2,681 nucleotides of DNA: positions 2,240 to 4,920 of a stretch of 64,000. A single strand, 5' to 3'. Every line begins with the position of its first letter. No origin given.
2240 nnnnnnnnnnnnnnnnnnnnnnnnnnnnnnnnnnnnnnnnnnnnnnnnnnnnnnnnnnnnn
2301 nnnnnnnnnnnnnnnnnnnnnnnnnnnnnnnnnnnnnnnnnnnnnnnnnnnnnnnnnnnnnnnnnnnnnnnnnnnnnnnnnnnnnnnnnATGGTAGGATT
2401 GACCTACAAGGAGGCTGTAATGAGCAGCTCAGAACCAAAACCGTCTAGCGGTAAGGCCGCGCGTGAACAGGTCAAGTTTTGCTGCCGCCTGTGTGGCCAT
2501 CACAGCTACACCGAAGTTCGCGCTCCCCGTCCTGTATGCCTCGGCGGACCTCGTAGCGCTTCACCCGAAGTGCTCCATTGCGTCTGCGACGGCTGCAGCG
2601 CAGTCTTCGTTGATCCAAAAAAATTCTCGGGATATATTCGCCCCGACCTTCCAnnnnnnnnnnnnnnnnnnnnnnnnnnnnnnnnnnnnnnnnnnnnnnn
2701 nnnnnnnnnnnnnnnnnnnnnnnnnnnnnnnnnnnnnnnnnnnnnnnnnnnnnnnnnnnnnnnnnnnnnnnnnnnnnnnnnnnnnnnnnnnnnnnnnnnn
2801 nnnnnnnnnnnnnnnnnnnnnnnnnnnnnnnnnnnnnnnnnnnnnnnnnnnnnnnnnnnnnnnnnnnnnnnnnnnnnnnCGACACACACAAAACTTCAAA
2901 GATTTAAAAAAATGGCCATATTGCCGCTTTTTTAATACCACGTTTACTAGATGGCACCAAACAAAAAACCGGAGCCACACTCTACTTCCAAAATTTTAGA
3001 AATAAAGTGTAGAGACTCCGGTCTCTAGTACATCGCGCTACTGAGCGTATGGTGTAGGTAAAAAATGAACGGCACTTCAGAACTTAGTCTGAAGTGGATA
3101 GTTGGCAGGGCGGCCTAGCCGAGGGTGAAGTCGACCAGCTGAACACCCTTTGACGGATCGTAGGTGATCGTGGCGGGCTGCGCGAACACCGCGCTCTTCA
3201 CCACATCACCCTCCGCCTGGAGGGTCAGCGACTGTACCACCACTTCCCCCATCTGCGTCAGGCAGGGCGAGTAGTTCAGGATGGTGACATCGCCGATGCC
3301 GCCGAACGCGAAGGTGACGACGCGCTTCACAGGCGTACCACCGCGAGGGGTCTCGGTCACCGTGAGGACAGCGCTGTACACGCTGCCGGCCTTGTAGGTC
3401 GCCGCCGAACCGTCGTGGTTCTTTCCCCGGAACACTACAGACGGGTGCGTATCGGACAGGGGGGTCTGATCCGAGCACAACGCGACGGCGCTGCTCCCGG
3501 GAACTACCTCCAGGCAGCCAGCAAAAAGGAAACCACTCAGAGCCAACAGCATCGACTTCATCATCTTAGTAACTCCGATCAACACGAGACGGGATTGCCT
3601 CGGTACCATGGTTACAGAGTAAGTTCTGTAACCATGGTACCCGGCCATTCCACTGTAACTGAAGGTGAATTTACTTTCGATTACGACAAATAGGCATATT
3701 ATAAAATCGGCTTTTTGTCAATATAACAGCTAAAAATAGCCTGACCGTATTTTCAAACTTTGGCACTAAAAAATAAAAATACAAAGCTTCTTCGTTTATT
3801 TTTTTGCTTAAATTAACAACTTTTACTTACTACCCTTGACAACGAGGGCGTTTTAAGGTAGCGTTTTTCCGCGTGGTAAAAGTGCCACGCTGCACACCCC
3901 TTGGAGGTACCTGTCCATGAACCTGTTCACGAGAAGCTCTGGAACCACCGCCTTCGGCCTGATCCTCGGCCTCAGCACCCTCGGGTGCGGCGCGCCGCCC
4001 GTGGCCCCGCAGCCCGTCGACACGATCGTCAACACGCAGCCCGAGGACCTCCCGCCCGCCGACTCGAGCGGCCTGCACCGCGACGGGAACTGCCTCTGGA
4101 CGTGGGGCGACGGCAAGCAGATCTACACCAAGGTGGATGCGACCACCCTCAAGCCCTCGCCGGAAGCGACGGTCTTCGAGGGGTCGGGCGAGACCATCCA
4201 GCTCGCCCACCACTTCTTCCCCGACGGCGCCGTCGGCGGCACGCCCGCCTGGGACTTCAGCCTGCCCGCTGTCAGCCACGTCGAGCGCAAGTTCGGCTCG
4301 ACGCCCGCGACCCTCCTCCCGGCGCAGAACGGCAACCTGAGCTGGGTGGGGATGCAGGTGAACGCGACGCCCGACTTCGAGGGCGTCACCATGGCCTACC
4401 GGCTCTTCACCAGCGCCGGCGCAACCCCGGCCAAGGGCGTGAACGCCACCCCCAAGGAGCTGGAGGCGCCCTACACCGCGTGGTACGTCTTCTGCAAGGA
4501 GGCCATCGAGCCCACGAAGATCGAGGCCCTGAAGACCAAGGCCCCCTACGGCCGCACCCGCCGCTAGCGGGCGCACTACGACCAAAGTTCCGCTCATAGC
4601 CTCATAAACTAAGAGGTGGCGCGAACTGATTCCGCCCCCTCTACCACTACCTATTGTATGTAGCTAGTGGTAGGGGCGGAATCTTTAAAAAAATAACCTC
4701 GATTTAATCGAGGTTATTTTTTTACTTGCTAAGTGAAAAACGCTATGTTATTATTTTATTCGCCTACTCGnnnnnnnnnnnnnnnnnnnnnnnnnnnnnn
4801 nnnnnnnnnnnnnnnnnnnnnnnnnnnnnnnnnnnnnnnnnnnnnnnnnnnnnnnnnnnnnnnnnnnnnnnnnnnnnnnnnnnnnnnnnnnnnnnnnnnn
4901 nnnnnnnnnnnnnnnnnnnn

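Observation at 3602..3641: Perfect 17-bp inverted repeat with nested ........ palindromes between the divergent lipoprotein genes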

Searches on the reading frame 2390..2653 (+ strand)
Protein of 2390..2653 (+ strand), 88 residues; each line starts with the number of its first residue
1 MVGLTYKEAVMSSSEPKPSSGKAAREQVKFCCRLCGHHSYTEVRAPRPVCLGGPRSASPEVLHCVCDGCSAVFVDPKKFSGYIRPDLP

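Call 9: search_protein_families(library=pfam, proteins=[window:2390-2653:+], max_evalue=0.1)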
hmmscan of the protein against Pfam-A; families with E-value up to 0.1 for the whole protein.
seq(88 aa): 1 family
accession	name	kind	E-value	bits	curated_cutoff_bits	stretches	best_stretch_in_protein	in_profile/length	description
PF01907.25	Ribosomal_L37e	-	0.0078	16.7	27.6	1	18-41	5-27/53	Ribosomal protein L37e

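Call 39: search_protein_families(library=ncbifam, proteins=[window:2390-2653:+], max_evalue=1)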
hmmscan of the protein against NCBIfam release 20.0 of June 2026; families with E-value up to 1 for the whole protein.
seq(88 aa): 1 family
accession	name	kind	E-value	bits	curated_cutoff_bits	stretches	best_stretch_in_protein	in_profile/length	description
NF003214.0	PRK04179.1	equivalog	0.0036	17.2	71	1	18-42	6-30/62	50S ribosomal protein L37e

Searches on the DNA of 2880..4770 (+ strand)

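Call 45: search_dna_similar(query=window:2880-4770:+, collection=plasmids, mode=distant, max_rows=10)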
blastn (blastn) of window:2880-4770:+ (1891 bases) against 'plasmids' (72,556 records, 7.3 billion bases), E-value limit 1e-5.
No match.

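Call 46: search_dna_similar(query=window:2880-4770:+, collection=phages, mode=distant, max_rows=10)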
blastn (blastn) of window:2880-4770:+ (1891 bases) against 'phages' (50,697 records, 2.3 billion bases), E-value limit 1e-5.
No match.

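Call 54: search_rna_families(source=window, start=3450, end=4000, threshold=evalue, max_evalue=10)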
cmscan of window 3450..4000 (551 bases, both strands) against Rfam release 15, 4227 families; matches with E-value up to 10: 8.
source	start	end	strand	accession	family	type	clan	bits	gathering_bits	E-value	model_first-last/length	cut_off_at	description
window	3605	3640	+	RF03716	mir-7131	Gene; miRNA;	-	21.3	74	0.1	1-84/84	no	mir-7131 microRNA precursor family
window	3744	3807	+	RF02074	STnc240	Gene; sRNA;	-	19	55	3.9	1-77/77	no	Enterobacterial sRNA STnc240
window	3761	3808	-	RF02416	TCV_H4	Cis-reg;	-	17.5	50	2.5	1-51/51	no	Turnip crinkle virus 3'UTR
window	3587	3658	+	RF04287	mir-9195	Gene; miRNA;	-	16.2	90.5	2.9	1-87/87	no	mir-9195 microRNA precursor family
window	3535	3589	-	RF01139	sR2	Gene; snRNA; snoRNA; CD-box;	-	14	42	1.3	1-57/57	no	Small nucleolar RNA sR2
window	3602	3641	+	RF01267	snR37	Gene; snRNA; snoRNA; HACA-box;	CL00041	12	47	1.4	97-136/385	no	Small nucleolar RNA snR37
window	3749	3785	-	RF02143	HYMAI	Gene; lncRNA;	-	11.3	80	7.7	200-241/241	no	Hydatidiform mole associated and imprinted conserved region 1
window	3535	3589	-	RF01145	sR14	Gene; snRNA; snoRNA; CD-box;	-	9.7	38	6.2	1-54/54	no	Small nucleolar RNA sR14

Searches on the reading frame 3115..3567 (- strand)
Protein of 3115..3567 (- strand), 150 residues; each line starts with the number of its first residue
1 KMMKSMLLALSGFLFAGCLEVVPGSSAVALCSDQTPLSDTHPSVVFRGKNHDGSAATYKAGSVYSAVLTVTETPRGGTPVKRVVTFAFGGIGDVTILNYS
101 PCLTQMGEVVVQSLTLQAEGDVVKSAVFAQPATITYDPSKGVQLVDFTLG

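Call 9: search_protein_families(library=pfam, proteins=[window:3118-3564:-], max_evalue=0.1)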
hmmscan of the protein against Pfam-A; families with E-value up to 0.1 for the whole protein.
seq(149 aa): 0 families

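Call 10: find_homologous_proteins(query=window:3118-3564:-)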
Query seq(149 aa) (149 aa): 1 proteins with E <= 0.001 among 43 candidates.
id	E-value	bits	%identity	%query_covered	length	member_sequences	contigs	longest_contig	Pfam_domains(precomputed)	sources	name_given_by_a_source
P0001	2.2e-90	318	100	100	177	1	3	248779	-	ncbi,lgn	-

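Call 11: find_encoding_contigs(protein=P0001, flank=10000, max_places=10)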
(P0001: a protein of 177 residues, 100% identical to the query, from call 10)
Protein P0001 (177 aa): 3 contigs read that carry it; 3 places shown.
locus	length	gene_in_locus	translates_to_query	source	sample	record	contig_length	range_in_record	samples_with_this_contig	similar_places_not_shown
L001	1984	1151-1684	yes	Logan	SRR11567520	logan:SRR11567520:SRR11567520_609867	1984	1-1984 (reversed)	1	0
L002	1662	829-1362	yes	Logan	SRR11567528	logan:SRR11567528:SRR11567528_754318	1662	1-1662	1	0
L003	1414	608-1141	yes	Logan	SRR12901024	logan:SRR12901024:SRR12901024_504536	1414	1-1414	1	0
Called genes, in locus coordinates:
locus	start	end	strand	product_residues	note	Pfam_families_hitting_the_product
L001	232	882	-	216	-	PF11937:DUF3455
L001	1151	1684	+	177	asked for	-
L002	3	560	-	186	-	?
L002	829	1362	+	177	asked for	-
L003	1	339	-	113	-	?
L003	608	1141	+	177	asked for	-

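Call 24: find_related_loci(query=A2, collection=metagenome_contigs, flank=5000)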
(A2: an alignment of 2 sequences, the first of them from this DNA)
Query A2 (149 aa) in metagenome_contigs; peptide patterns used: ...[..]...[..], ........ (x = any residue, [..] = any of these).
290 stretches matched a pattern, but none encodes a relative of the query by tblastn (E <= 1e-3).

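Call 39: search_protein_families(library=ncbifam, proteins=[window:3118-3564:-], max_evalue=1)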
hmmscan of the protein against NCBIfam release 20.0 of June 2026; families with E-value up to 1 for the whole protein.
seq(149 aa): 0 families

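Call 64: predict_structure(protein=window:3115-3567:-)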
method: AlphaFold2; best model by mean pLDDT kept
length: 150 residues; sequences in the alignment: 1
mean_pLDDT: 59.0   pTM: 0.52
mean pLDDT of the five models: 59.0, 52.8, 52.6, 50.3, 45.0
residues with pLDDT >= 90: 0; 70-90: 34; 50-70: 83; < 50: 33
segments of 3 or more residues with pLDDT < 50: 1-29
pLDDT, mean of each block of 10 residues (from residue 1): 38 31 41 52 64 68 74 77 70 55 63 70 54 63 64
secondary structure, 60 per line:
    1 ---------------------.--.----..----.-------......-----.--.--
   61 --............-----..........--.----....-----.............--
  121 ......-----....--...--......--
elements in order: E44-49 E63-74 E80-89 E97-100 E106-118 E121-126 E132-135 E143-148

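Call 74: search_protein_representatives(protein=window:3115-3564:-)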
Query: 149 residues. Proteins with E-value up to 0.001 (for the whole library): 2; up to 1e-10: 1; up to 1e-30: 1. The best 2 are listed.
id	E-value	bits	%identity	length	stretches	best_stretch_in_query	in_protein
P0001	6.9e-91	317.9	100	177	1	1-149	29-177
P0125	2.8e-07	47.1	27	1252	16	77-139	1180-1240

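Call 75: search_protein_families(library=pfam, proteins=[P0125], max_evalue=0.01)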
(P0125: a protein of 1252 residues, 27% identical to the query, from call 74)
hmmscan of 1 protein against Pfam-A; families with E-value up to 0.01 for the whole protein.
P0125 (1252 aa): 2 families
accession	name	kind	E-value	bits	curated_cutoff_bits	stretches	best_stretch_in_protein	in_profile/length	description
PF19128.5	DUF5811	-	1.2e-05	25.9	25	0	500-531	44-75/103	Family of unknown function (DUF5811)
PF18197.6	TTHB210-like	-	0.0004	21.4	26.6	0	762-781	2-21/50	Hypothetical protein TTHB210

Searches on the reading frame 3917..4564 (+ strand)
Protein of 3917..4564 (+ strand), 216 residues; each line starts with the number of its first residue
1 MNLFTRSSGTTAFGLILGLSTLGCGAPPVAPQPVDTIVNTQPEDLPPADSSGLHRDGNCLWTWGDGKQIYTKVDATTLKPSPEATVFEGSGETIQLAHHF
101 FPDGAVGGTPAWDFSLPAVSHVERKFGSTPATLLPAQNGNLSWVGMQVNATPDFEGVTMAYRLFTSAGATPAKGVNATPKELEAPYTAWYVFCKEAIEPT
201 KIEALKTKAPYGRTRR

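Call 9: search_protein_families(library=pfam, proteins=[window:3917-4564:+], max_evalue=0.1)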
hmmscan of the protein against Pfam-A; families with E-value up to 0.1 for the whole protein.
seq(216 aa): 1 family
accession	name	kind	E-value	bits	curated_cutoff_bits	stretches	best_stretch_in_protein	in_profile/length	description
PF11937.13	DUF3455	-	9.4e-10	39.6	25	1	91-192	62-155/157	Protein of unknown function (DUF3455)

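Call 12: find_homologous_proteins(query=window:3917-4564:+)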
Query seq(216 aa) (216 aa): 3 proteins with E <= 0.001 among 246 candidates.
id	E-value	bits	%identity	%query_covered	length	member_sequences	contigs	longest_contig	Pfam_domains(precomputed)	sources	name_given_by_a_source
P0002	2.2e-144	497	100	100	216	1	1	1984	PF11937.14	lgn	-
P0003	1.1e-111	390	79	98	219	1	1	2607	PF11937.14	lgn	-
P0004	9.9e-40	154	39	100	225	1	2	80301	-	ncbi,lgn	-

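Call 13: find_encoding_contigs(protein=P0003, flank=10000)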
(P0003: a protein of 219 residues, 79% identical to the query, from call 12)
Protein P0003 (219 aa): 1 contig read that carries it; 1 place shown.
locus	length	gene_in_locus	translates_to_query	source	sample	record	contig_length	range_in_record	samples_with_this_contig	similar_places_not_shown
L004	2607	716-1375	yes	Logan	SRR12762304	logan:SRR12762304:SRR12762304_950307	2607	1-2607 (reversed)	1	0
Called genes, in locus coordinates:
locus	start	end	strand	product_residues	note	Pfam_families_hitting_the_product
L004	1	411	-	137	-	?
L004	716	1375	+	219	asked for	PF11937:DUF3455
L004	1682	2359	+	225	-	-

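Call 14: find_encoding_contigs(protein=P0004, flank=10000)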
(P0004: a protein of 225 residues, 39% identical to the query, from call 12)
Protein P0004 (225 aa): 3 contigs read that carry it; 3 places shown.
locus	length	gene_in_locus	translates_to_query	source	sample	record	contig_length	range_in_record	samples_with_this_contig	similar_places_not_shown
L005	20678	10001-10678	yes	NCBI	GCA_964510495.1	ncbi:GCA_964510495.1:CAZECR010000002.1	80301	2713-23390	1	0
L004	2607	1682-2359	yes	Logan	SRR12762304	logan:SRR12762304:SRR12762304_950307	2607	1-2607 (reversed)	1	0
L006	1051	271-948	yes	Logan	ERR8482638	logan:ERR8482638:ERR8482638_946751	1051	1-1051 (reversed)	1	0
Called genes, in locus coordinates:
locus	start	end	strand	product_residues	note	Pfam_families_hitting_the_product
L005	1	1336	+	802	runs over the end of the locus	PF00479:G6PD_N, PF02781:G6PD_C, PF03446:NAD_binding_2, PF00393:6PGD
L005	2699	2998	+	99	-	PF02780:Transketolase_C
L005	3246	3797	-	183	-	PF12732:YtxH (weak)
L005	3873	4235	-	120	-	PF00293:NUDIX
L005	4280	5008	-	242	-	PF01966:HD, PF13735:tRNA_NucTran2_2 (weak)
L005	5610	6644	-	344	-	PF00437:T2SSE, PF01935:DUF87 (weak)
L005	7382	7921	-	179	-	-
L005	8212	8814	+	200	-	-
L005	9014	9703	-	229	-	-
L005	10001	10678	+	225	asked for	-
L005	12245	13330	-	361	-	PF00483:NTP_transferase, PF12804:NTP_transf_3, PF25084:LbH_EIF2B, PF25087:GMPPB_C (weak), PF00132:Hexapep (faint), PF25087:GMPPB_C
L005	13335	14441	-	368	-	PF00535:Glycos_transf_2, PF13641:Glyco_tranf_2_3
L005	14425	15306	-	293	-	PF00535:Glycos_transf_2, PF13641:Glyco_tranf_2_3, PF13632:Glyco_trans_2_3 (weak)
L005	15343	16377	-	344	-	PF00535:Glycos_transf_2, PF10111:Glyco_tranf_2_2, PF13641:Glyco_tranf_2_3 (weak)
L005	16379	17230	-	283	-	PF00535:Glycos_transf_2, PF13641:Glyco_tranf_2_3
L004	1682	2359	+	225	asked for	-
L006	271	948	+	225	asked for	-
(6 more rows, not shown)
